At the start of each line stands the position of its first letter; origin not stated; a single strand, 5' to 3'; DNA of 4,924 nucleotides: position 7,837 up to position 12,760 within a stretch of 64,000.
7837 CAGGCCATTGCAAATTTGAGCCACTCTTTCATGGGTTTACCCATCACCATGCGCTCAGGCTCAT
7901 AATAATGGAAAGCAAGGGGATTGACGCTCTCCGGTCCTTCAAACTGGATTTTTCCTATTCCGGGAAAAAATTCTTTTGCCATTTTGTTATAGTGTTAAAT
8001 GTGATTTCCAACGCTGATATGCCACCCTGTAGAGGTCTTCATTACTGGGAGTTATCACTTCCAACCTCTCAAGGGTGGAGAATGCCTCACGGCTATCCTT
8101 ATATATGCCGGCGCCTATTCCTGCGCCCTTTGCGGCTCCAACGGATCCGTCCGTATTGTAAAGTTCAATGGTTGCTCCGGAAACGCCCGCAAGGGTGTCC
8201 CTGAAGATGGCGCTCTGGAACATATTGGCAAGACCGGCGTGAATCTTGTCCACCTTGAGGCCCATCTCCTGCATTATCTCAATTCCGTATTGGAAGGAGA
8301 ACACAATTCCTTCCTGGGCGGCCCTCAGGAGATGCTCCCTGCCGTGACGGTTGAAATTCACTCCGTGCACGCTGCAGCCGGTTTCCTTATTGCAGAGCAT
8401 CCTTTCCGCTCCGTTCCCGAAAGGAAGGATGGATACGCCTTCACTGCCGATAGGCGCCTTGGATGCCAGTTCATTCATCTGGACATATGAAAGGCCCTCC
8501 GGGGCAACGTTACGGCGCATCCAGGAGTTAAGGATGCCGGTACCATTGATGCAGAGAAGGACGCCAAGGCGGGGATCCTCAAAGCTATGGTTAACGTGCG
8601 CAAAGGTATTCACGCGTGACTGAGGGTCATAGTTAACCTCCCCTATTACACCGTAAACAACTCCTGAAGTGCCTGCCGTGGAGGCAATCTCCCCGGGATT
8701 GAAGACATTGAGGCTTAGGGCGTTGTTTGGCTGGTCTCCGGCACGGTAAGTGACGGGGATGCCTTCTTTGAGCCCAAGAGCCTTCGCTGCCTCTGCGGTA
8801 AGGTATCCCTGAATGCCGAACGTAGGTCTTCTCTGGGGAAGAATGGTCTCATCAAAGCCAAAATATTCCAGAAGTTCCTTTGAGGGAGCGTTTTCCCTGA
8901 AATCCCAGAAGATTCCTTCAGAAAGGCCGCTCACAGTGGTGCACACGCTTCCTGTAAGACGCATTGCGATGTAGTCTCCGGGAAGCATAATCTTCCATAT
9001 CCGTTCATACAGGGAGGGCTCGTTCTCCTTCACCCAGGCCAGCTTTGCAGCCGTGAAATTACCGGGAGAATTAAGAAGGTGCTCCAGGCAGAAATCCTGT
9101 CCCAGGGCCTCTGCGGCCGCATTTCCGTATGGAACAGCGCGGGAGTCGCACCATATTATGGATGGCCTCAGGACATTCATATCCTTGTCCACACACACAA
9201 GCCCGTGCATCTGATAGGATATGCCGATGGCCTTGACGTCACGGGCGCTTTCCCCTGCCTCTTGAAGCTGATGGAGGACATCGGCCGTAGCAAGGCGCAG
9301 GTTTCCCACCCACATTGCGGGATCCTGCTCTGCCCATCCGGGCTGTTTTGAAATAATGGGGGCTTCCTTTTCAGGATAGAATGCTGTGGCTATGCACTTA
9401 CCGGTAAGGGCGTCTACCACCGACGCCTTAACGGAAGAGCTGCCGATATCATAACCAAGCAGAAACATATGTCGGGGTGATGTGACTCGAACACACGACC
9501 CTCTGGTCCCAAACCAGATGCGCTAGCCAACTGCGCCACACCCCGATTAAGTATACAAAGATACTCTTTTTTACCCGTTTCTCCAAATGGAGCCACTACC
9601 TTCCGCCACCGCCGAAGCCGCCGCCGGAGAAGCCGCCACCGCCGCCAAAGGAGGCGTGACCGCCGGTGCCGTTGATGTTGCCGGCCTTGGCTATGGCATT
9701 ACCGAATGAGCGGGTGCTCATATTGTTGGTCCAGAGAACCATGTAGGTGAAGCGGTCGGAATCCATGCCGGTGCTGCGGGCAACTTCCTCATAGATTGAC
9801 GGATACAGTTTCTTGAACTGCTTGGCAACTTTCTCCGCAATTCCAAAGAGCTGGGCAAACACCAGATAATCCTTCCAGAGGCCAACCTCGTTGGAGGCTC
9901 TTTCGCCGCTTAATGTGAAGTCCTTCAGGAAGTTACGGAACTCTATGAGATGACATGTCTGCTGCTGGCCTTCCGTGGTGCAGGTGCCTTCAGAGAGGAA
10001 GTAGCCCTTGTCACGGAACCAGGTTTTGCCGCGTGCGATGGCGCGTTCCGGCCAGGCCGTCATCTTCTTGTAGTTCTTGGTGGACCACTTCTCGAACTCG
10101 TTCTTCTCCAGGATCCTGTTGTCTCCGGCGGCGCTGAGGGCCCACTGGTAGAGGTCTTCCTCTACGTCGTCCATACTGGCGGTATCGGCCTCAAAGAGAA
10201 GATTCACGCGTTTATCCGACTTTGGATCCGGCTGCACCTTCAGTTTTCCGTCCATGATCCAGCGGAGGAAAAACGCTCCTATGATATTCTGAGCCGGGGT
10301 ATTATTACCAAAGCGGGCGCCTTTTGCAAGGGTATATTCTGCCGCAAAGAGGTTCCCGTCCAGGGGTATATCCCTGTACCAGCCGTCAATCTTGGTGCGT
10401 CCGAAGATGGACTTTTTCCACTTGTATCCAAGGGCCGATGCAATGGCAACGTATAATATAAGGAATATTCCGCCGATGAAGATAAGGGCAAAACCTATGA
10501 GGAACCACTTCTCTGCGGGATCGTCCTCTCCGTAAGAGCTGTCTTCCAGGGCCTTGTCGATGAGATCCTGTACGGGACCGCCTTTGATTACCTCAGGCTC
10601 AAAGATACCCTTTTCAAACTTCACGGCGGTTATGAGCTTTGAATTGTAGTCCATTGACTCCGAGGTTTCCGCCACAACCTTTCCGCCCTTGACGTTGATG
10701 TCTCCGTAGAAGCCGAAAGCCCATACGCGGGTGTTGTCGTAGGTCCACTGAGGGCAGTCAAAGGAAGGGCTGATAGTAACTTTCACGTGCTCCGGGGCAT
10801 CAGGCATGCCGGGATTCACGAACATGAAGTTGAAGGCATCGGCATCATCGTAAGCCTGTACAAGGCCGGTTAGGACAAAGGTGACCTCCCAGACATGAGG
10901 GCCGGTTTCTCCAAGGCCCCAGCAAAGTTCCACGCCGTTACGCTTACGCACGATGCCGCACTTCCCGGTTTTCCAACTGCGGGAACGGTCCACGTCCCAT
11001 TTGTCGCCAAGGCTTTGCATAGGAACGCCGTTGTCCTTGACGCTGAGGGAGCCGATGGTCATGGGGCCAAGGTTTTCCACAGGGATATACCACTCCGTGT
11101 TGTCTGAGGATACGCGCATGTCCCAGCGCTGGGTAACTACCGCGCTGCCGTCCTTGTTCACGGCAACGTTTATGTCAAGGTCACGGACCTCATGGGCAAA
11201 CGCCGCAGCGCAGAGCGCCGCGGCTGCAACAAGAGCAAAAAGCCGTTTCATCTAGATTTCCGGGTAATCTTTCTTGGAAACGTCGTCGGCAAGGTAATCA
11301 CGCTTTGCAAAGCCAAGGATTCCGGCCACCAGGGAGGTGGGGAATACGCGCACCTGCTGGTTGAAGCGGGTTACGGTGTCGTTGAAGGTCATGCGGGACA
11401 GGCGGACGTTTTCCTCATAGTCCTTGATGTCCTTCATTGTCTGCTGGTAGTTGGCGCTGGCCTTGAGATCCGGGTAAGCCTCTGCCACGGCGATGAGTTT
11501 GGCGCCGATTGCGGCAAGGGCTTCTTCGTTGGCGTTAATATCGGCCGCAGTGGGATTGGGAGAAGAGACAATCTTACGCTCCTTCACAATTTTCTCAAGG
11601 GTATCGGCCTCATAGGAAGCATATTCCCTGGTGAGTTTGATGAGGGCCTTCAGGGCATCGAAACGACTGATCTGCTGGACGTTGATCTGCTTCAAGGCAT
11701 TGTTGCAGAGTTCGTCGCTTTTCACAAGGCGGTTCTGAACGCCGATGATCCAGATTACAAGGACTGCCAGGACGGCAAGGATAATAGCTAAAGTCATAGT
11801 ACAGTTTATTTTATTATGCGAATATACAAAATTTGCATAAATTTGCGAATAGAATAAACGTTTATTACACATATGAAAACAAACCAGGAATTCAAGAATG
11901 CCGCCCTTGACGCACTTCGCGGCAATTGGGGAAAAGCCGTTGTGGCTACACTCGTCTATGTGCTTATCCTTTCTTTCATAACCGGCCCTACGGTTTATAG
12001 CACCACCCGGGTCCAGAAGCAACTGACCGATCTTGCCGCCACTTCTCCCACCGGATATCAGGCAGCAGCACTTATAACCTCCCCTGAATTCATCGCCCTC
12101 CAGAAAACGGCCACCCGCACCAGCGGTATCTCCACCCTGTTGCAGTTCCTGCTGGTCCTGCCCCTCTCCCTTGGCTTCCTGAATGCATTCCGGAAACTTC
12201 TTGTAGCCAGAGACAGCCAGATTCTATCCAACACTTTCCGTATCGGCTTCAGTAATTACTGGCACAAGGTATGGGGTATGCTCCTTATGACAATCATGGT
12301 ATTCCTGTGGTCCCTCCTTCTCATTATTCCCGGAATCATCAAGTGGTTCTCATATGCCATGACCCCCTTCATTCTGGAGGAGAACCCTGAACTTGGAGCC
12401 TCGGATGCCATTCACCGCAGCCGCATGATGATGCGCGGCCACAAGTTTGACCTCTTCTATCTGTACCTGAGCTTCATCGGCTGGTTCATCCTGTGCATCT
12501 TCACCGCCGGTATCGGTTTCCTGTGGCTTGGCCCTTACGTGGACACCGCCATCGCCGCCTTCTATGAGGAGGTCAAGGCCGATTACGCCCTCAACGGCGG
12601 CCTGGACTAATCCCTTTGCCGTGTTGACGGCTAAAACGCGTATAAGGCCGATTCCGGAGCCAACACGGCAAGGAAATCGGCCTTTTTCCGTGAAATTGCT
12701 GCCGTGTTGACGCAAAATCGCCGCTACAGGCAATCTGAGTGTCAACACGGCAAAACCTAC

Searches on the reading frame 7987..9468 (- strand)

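Call 27: search_protein_families(library=pfam, proteins=[window:7987-9468:-], max_evalue=0.01)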
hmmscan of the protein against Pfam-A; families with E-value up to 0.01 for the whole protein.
window:7987-9468:- (493 aa): 2 families
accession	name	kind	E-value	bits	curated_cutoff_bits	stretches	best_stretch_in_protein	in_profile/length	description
PF00370.27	FGGY_N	-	1.6e-47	162.6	28.8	1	3-248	2-241/245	FGGY family of carbohydrate kinases, N-terminal domain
PF02782.22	FGGY_C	-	1.5e-08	35.1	27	1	263-440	3-183/198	FGGY family of carbohydrate kinases, C-terminal domain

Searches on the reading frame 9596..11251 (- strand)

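Call 27: search_protein_families(library=pfam, proteins=[window:9596-11251:-], max_evalue=0.01)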
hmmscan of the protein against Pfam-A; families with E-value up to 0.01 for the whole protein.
window:9596-11251:- (551 aa): 2 families
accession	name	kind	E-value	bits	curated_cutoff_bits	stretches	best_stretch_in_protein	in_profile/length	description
PF20990.2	DUF2207_C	-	2e-16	60.9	33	2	424-479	192-247/247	Predicted membrane protein (DUF2207) C-terminal domain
PF09972.14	DUF2207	-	1.9e-09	38.4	24.4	1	22-179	2-138/172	Predicted membrane protein (DUF2207) N-terminal domain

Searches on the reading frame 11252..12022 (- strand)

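Call 27: search_protein_families(library=pfam, proteins=[window:11252-12022:-], max_evalue=0.01)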
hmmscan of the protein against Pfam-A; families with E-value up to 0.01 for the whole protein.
window:11252-12022:- (256 aa): 2 families
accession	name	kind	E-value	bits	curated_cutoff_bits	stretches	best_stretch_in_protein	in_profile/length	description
PF04011.17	LemA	-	1.7e-33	116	26.2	1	109-255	1-146/149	LemA family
PF19140.5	DUF5823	-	0.0034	17.8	25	0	56-156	36-132/178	Family of unknown function (DUF5823)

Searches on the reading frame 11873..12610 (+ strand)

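Call 27: search_protein_families(library=pfam, proteins=[window:11873-12610:+], max_evalue=0.01)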
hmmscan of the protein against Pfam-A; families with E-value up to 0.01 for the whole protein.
window:11873-12610:+ (245 aa): 1 family
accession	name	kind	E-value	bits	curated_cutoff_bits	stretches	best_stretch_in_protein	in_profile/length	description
PF06161.16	DUF975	-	5.4e-35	121.8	34.8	1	1-236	1-241/243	Protein of unknown function (DUF975)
